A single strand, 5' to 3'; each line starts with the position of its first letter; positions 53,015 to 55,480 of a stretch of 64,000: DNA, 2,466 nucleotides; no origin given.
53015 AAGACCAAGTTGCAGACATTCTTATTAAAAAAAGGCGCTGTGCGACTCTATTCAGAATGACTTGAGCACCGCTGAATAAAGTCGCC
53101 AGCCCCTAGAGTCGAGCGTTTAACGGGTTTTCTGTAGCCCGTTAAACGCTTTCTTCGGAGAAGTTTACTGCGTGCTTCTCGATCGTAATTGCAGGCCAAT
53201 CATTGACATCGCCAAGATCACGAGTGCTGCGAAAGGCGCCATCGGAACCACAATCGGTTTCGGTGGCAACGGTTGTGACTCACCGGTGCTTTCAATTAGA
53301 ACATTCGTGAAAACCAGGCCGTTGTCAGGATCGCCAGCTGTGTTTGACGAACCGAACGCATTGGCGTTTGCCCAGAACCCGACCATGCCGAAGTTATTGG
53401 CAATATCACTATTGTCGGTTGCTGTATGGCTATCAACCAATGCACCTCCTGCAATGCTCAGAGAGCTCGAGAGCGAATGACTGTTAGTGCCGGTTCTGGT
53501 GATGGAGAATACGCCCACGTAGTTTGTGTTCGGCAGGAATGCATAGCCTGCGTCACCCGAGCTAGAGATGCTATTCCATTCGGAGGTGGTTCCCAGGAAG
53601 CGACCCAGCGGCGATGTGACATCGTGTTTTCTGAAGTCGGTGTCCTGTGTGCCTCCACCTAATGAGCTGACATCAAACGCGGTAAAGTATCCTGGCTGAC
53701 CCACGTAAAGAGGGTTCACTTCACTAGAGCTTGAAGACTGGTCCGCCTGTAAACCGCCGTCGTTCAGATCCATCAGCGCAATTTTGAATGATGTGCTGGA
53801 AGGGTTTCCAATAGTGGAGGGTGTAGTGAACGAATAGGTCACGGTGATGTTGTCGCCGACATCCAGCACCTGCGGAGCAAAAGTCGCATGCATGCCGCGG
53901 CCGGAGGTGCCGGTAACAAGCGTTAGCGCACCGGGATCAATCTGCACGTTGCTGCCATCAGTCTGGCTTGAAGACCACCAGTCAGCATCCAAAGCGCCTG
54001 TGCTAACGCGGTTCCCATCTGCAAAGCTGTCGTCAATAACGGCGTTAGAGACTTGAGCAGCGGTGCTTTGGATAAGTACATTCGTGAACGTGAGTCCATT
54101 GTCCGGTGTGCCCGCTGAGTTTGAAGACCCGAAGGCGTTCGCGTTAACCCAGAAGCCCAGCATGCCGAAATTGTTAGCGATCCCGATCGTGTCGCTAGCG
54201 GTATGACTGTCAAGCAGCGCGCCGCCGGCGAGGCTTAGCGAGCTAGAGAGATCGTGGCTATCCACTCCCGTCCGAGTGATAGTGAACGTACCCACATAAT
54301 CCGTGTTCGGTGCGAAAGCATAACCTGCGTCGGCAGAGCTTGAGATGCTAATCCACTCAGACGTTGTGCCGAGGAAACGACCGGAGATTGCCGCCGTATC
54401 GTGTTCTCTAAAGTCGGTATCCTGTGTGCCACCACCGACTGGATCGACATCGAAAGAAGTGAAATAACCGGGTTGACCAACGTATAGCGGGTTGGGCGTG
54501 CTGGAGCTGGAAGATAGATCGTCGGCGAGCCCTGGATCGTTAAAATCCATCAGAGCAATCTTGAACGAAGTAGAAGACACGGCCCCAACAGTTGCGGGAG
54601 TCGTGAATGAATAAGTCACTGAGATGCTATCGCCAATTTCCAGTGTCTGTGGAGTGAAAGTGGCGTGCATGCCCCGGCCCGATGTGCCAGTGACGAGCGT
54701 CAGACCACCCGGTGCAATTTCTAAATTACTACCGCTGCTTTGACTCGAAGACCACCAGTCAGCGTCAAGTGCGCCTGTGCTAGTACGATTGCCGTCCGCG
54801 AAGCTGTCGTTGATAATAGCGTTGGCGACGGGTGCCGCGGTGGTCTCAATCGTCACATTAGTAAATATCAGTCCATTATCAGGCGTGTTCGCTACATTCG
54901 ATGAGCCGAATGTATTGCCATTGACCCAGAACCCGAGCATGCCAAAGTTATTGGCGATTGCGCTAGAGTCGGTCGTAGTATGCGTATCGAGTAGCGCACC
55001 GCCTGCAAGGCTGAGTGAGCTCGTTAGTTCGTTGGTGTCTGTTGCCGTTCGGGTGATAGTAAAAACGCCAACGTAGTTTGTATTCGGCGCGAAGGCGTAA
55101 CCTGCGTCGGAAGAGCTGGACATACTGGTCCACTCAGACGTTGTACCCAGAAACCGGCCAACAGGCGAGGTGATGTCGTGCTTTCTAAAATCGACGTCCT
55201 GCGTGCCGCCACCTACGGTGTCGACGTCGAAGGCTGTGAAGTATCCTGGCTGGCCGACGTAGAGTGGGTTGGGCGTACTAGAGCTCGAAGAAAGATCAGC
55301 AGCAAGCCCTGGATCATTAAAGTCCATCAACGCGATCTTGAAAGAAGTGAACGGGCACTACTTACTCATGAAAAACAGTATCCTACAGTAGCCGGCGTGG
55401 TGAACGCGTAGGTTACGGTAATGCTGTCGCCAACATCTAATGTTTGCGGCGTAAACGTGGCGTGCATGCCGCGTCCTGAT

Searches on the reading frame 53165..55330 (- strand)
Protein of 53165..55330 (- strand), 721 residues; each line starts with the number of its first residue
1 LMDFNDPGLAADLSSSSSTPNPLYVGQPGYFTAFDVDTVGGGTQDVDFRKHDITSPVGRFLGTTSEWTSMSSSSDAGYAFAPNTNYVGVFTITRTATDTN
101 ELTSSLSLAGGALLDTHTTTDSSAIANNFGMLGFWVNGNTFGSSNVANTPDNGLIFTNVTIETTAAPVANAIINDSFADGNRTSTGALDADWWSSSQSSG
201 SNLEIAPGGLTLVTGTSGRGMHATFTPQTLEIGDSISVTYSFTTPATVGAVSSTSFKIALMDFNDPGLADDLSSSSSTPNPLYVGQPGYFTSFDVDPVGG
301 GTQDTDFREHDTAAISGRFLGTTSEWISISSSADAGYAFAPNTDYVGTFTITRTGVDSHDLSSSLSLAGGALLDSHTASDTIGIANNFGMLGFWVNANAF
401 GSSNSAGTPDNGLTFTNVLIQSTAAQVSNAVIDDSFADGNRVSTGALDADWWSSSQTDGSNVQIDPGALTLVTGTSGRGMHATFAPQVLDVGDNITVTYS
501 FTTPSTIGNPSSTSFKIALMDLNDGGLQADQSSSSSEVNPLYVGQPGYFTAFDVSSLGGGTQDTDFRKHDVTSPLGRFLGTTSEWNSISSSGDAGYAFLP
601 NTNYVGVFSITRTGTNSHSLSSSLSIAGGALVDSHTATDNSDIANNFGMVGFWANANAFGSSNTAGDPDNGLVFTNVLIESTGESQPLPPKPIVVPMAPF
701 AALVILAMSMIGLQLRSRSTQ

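Call 6: search_protein_families(library=pfam, proteins=[window:53165-55330:-], max_evalue=1)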
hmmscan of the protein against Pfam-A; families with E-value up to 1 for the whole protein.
window:53165-55330:- (721 aa): 6 families
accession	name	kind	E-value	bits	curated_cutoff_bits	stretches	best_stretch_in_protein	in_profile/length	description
PF16158.11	N_BRCA1_IG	-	2.7e-05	25.1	28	0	221-253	54-86/108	Ig-like domain from next to BRCA1 gene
PF23034.1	DUF7035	-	4.5e-05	24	27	1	471-542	47-121/137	Domain of unknown function (DUF7035)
PF07973.19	tRNA_SAD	-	0.054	13.9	24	0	599-614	19-34/44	Threonyl and Alanyl tRNA synthetase second additional domain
PF17892.7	Cadherin_5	-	0.082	13.2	26.5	1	64-104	49-89/98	Cadherin-like domain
PF13584.12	BatD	-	0.11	13.6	24.1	0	483-539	2-48/92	BatD DUF11 like domain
PF20098.4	DUF6488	-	0.24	11.7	27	0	417-460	27-70/110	Family of unknown function (DUF6488)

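Call 7: search_protein_families(library=ncbifam, proteins=[window:53165-55330:-], max_evalue=1)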
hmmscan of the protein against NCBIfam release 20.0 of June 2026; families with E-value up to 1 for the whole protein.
window:53165-55330:- (721 aa): 2 families
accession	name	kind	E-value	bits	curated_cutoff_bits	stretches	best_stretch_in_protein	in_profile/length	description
NF041453.1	Bac51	equivalog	0.0065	16.9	150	0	120-148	39-69/107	bacteriocin 51 precursor BacA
TIGR03102.1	halo_cynanin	subfamily_domain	0.12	12.4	93.8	0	457-503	11-58/115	halocyanin domain-containing protein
